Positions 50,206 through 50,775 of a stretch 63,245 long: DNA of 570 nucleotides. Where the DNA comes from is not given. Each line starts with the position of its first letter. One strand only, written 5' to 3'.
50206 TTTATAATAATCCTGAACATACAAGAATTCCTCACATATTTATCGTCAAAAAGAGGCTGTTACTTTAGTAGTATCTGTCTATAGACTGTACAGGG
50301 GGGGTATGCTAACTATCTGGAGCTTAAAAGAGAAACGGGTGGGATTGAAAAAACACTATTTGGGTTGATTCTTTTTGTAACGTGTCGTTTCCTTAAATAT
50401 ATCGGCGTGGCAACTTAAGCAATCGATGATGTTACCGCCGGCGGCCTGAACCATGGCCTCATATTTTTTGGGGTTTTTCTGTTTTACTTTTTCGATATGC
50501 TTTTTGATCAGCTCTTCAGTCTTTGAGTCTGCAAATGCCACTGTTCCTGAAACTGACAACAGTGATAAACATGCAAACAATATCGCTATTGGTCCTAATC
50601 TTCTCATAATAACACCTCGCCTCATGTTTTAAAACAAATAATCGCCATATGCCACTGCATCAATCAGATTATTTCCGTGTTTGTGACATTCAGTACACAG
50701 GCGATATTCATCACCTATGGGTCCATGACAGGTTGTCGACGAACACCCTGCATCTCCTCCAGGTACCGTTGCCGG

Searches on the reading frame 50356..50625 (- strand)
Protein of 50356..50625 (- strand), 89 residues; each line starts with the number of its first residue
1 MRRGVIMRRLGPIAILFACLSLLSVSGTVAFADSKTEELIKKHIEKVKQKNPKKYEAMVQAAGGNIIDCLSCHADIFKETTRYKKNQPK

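Call 3: search_protein_families(library=pfam, proteins=[window:50356-50625:-], max_evalue=1)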
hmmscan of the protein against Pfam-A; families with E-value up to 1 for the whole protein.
window:50356-50625:- (89 aa): 3 families
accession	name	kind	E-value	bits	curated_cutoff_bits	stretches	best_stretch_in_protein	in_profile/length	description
PF05966.18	Chordopox_A33R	-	0.026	14.2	22.5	1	13-80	47-111/186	Chordopoxvirus A33R protein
PF08169.17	RBB1NT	-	0.12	12.9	25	1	30-62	47-79/94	RBB1NT (NUC162) domain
PF24335.1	DUF7503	-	0.4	10.7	27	1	13-30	15-32/42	Family of unknown function (DUF7503)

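Call 4: search_protein_families(library=ncbifam, proteins=[window:50356-50625:-], max_evalue=1)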
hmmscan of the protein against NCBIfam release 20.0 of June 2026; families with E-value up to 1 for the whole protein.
window:50356-50625:- (89 aa): 1 family
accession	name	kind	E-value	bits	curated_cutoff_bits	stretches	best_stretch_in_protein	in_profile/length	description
NF058538.1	ergo_util_ErtD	equivalog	0.042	12.7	600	1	14-70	161-216/446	hydantoin-5-propionate amidohydrolase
